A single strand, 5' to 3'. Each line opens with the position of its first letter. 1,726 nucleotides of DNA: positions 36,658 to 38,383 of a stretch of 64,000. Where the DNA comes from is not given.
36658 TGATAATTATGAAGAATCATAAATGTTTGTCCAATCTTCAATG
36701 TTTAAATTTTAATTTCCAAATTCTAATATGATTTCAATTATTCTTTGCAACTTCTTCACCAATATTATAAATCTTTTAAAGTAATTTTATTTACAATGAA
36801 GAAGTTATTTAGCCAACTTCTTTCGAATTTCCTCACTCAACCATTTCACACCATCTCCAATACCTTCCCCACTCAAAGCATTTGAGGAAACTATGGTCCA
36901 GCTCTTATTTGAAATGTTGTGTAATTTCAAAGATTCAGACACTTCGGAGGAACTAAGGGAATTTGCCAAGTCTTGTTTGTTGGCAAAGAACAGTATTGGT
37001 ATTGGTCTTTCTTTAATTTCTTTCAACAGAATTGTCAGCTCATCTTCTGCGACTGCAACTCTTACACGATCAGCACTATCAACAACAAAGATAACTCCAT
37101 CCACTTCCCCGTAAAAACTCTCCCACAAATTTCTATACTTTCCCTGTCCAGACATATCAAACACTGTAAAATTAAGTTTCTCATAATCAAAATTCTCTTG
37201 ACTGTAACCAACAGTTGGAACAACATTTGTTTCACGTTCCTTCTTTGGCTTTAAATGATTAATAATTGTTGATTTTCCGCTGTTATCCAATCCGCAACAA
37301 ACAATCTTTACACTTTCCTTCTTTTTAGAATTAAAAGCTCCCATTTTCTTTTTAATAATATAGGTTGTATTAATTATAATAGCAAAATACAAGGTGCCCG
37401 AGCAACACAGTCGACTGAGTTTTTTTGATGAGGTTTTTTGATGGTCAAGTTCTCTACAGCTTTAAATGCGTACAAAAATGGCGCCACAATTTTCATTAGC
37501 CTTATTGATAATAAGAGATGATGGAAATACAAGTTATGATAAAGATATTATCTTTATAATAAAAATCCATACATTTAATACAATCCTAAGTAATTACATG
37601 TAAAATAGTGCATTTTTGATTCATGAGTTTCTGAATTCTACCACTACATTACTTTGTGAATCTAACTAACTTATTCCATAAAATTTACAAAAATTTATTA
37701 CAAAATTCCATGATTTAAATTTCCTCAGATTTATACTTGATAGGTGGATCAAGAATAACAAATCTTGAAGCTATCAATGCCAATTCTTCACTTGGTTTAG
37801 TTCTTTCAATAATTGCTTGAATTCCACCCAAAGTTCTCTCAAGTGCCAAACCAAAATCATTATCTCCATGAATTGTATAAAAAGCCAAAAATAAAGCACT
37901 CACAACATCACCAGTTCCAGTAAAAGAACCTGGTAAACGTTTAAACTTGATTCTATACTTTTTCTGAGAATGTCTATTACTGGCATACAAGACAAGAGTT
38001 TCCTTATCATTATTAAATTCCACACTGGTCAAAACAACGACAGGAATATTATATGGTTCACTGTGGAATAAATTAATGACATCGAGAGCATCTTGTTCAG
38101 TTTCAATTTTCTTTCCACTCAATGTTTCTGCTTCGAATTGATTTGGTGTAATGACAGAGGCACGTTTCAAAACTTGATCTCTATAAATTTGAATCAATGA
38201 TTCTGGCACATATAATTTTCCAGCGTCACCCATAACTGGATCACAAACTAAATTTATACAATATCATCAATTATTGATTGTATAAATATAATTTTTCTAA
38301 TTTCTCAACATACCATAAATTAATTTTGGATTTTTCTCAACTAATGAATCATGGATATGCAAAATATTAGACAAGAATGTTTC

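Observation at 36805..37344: ARL6/BBS3 ortholog implies a ciliated or flagellated lineage despite dictyostelid-like sequence composition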

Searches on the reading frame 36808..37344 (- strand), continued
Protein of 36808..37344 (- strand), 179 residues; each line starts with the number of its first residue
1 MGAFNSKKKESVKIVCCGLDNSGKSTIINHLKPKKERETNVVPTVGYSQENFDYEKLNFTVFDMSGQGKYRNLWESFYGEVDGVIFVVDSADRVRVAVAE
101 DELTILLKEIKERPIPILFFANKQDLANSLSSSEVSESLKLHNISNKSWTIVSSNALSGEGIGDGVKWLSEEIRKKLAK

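Call 7: search_protein_families(library=ncbifam, proteins=[window:36808-37344:-], max_evalue=0.001)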
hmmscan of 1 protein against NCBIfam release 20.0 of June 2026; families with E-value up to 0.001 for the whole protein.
window:36808-37344:- (179 aa): 12 families
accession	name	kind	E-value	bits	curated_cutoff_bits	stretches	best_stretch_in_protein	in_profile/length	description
TIGR00231.1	small_GTP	domain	3.1e-19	69.4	42.5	1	11-144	3-142/164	GTP-binding protein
TIGR03596.1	GTPase_YlqF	equivalog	3.5e-10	39.7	208.2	1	8-66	115-172/276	ribosome biogenesis GTPase YlqF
NF003255.0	PRK04213.1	equivalog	4.5e-07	29.4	164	1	5-98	3-95/204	GTP-binding protein EngB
TIGR03594.1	GTPase_EngA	equivalog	8.1e-07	28.4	306.7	1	11-164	175-337/432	ribosome biogenesis GTPase Der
NF000908.1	PRK00089.1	equivalog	2.6e-06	26.9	237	0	77-173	79-167/291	GTPase Era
NF009379.0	PRK12740.1-3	equivalog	3.7e-06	25.8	513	1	39-140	55-150/674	elongation factor G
TIGR03156.1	GTP_HflX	equivalog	8.2e-06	25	216.75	0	80-138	268-325/351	GTPase HflX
TIGR03918.1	GTP_HydF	equivalog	1.5e-05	24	325.55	0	7-33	3-29/392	[FeFe] hydrogenase H-cluster maturation GTPase HydF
TIGR03598.1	GTPase_YsxC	equivalog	0.00011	21.9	124.45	0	7-134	14-149/186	ribosome biogenesis GTP-binding protein YihA/YsxC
TIGR00436.1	era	equivalog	0.00012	21.5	116.25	0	79-164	78-154/270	GTPase Era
TIGR00450.1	mnmE_trmE_thdF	equivalog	0.0004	19.6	252.6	0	7-149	205-350/446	tRNA uridine-5-carboxymethylaminomethyl(34) synthesis GTPase MnmE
TIGR03597.1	GTPase_YqeH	equivalog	0.00087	18.6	297.4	0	7-59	151-203/361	ribosome biogenesis GTPase YqeH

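Call 8: search_protein_families(library=pfam, proteins=[window:36808-37344:-], max_evalue=0.001)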
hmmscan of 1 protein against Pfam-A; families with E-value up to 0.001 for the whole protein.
window:36808-37344:- (179 aa): 10 families
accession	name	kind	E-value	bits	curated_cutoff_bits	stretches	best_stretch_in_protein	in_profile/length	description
PF00025.27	Arf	-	1.7e-51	174.6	22.3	1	7-173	10-174/174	ADP-ribosylation factor family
PF00503.26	G-alpha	-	5.7e-13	49.2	48.8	1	42-92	168-218/333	G-protein alpha subunit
PF09439.16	SRPRB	-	2e-12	47.3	25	1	12-139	4-134/178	Signal recognition particle receptor beta subunit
PF08477.19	Roc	-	4e-10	40.4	27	1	13-125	1-119/119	Ras of Complex, Roc, domain of DAPkinase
PF00071.28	Ras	-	2.9e-09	37.2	21.6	1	13-139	1-126/162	Ras family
PF01926.29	MMR_HSR1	-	1.8e-08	34.9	21.9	1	13-123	1-113/113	50S ribosome-binding GTPase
PF00009.33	GTP_EFTU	-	2.1e-08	34.4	26.5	1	41-162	53-175/188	Elongation factor Tu GTP binding domain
PF04670.18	Gtr1_RagA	-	1.2e-05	25.3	22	1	13-140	1-137/232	Gtr1/RagA G protein conserved region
PF02421.24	FeoB_N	-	0.00027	20.9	27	1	13-67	2-57/156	Ferrous iron transport protein B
PF03193.22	RsgA_GTPase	-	0.00033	21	30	0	14-42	109-137/174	RsgA GTPase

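Call 9: list_cluster_members(proteins=[window:36808-37344:-, P0001, P0003])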
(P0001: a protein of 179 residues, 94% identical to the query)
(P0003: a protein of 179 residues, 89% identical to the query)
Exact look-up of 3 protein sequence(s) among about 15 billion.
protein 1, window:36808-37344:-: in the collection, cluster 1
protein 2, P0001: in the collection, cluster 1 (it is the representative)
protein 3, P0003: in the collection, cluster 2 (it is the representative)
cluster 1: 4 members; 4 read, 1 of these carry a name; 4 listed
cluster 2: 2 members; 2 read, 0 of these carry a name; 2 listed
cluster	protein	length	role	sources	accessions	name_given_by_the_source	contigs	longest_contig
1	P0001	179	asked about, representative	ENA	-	-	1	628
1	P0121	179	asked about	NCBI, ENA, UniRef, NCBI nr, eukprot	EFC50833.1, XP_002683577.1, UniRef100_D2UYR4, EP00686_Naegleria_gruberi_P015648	ARF/SAR family small GTPase [Naegleria gruberi] | ADP-ribosylation factor-like protein 6 n=1 Tax=Naegleria gruberi TaxID=5762 ... | XP_002683577.1 ARF/SAR family small GTPase [Naegleria gruberi strain NEG-M]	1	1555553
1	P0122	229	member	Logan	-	-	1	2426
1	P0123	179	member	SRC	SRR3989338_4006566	-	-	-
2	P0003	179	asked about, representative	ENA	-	-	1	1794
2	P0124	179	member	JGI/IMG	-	-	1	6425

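Call 11: find_encoding_contigs(protein=window:36808-37344:-, flank=10000, max_places=4)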
Protein window:36808-37344:- (179 aa): 1 contig read that carries it; 1 place shown.
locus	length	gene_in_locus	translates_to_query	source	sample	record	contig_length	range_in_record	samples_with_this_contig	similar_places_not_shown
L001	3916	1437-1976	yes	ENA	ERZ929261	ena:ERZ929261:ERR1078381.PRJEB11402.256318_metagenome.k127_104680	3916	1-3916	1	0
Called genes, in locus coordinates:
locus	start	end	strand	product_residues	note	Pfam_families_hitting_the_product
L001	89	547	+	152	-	-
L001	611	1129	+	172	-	PF00294:PfkB (weak), PF08543:Phos_pyr_kin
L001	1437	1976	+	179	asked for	PF00025:Arf, PF09439:SRPRB, PF00071:Ras, PF01926:MMR_HSR1, PF04670:Gtr1_RagA (weak), PF08477:Roc, PF00009:GTP_EFTU (weak), PF00503:G-alpha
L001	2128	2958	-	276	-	-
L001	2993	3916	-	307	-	?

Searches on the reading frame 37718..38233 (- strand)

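Call 13: search_protein_families(library=pfam, proteins=[window:37718-38233:-], max_evalue=0.001)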
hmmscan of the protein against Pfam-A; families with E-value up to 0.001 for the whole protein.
window:37718-38233:- (172 aa): 2 families
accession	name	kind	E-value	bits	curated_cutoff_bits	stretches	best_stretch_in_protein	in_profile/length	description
PF08543.17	Phos_pyr_kin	-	1.3e-12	48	27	1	6-119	101-211/246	Phosphomethylpyrimidine kinase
PF00294.29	PfkB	-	3.2e-06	27.1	25.8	1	20-119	179-269/302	pfkB family carbohydrate kinase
